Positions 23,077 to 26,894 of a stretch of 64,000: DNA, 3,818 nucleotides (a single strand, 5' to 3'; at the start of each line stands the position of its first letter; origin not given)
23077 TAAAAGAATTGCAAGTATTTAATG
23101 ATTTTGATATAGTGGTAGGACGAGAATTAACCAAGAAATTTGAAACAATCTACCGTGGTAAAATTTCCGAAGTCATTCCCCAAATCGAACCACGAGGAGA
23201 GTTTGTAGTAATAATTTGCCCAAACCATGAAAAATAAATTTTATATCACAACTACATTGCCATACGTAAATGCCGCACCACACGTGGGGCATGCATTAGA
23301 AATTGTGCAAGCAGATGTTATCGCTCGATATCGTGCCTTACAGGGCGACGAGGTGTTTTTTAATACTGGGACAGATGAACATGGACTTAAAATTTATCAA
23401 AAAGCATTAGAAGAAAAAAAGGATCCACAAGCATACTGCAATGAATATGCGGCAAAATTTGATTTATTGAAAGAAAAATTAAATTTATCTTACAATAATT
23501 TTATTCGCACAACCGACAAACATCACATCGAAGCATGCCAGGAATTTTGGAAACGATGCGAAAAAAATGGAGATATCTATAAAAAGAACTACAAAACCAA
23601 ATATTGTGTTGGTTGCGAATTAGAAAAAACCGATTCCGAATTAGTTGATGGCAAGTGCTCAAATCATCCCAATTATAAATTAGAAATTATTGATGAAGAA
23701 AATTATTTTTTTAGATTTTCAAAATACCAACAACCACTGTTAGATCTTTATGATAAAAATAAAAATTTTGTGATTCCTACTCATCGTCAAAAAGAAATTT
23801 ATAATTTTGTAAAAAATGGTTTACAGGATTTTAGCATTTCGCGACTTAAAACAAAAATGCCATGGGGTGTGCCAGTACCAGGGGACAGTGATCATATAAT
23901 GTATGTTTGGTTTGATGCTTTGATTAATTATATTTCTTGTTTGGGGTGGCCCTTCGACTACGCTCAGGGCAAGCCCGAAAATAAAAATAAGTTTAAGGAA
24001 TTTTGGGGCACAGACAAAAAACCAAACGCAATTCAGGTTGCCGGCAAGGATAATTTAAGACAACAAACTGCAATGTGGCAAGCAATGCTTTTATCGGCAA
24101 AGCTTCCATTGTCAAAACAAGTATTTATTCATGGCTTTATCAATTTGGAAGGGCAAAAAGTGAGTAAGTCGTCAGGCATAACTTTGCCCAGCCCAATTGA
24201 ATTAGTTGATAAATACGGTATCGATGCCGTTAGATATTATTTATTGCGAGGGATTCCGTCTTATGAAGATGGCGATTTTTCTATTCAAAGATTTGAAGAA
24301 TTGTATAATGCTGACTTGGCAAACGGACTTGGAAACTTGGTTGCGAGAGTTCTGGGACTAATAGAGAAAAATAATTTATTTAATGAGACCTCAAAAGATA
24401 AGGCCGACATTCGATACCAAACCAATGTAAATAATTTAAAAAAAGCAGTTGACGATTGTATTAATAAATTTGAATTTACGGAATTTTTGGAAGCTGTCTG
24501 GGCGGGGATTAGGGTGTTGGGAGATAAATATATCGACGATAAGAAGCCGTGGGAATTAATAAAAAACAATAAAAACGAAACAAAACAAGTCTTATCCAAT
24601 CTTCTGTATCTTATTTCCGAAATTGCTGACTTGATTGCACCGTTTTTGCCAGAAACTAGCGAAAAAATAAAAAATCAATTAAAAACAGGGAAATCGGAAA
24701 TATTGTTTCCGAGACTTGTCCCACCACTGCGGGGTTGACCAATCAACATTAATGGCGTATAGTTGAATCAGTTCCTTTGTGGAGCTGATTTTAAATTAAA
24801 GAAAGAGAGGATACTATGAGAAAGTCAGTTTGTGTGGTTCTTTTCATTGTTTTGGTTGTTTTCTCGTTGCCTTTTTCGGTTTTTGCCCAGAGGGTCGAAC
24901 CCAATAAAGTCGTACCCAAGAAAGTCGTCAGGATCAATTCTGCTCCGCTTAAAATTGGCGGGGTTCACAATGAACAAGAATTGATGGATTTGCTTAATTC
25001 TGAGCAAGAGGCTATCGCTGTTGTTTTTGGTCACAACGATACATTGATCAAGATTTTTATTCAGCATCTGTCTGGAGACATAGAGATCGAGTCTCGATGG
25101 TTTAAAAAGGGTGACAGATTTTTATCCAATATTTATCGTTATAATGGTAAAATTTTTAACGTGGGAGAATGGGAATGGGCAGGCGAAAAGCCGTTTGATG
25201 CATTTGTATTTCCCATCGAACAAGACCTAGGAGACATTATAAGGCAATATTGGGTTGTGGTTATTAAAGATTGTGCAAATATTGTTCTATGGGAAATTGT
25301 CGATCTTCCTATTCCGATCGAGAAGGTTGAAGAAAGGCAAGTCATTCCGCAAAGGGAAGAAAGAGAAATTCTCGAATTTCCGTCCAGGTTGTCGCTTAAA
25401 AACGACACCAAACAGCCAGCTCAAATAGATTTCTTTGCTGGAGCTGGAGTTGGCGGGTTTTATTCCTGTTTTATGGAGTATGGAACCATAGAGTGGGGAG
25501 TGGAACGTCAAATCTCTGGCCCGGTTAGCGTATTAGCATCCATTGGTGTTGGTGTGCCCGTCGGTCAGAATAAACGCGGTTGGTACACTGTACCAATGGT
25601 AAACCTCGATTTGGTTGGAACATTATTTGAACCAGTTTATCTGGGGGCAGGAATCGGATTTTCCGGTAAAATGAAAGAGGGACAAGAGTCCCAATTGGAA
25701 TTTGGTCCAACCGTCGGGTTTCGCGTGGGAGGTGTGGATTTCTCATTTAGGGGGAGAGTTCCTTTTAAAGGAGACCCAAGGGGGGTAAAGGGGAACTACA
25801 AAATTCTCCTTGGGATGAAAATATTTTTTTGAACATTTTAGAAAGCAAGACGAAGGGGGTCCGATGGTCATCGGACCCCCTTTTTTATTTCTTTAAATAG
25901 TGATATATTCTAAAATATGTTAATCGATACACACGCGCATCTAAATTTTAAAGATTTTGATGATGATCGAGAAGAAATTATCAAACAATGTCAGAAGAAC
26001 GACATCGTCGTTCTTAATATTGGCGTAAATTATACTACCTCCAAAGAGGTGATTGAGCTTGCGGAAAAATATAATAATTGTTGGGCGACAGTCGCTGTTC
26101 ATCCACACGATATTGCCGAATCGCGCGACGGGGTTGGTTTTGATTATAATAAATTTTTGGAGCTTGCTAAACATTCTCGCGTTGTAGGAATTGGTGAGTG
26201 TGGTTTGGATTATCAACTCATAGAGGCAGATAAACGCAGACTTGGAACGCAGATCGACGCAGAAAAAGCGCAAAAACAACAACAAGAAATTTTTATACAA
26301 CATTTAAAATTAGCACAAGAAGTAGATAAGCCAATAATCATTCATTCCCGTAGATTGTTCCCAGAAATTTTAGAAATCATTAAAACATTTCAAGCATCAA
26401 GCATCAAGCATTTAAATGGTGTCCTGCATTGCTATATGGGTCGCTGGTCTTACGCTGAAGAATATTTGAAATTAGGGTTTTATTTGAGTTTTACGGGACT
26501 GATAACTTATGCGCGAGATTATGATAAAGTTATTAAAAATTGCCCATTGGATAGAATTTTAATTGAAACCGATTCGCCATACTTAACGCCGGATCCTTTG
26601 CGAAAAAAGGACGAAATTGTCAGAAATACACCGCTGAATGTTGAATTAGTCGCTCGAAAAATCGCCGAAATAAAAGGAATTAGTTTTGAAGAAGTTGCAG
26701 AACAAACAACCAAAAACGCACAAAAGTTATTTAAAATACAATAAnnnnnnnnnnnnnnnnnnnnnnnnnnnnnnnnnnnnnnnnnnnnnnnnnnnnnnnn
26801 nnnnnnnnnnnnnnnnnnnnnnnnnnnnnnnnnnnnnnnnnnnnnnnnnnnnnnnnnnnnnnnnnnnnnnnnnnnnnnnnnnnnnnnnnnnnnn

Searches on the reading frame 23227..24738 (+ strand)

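Call 60: search_protein_families(library=pfam, proteins=[window:23227-24738:+])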
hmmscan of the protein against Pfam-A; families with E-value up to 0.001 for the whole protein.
window:23227-24738:+ (503 aa): 5 families
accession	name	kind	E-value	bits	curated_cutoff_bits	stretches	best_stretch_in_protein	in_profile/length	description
PF09334.17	tRNA-synt_1g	-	1e-100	337.7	20.1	2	138-376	163-391/391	tRNA synthetases class I (M)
PF00133.28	tRNA-synt_1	-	3.6e-32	112.1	22.7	2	2-218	22-244/414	tRNA synthetases class I (I, L, M and V)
PF01406.26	tRNA-synt_1e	-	1.1e-10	41.8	27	1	13-124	18-128/301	tRNA synthetases class I (C) catalytic domain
PF08264.19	Anticodon_1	-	3.9e-09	37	25.1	1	401-489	8-97/148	Anticodon-binding domain of tRNA ligase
PF19303.5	Anticodon_3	-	8.6e-09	35.9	23.5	1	420-489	34-105/152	Anticodon binding domain of methionyl tRNA ligase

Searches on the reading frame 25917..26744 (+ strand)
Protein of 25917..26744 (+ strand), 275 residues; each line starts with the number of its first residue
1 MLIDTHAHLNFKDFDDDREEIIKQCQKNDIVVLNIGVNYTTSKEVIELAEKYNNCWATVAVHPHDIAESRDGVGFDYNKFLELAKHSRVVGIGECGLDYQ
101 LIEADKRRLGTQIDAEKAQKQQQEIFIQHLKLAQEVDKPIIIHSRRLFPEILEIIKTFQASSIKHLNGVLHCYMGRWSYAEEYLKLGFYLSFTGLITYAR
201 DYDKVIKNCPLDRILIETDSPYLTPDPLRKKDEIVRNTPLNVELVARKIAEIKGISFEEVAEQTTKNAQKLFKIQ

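Call 60: search_protein_families(library=pfam, proteins=[window:25917-26744:+])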
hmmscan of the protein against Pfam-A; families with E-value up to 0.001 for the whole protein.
window:25917-26744:+ (275 aa): 1 family
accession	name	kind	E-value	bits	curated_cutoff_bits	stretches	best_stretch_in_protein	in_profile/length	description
PF01026.27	TatD_DNase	-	1.6e-78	264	27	1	3-273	1-253/253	TatD related DNase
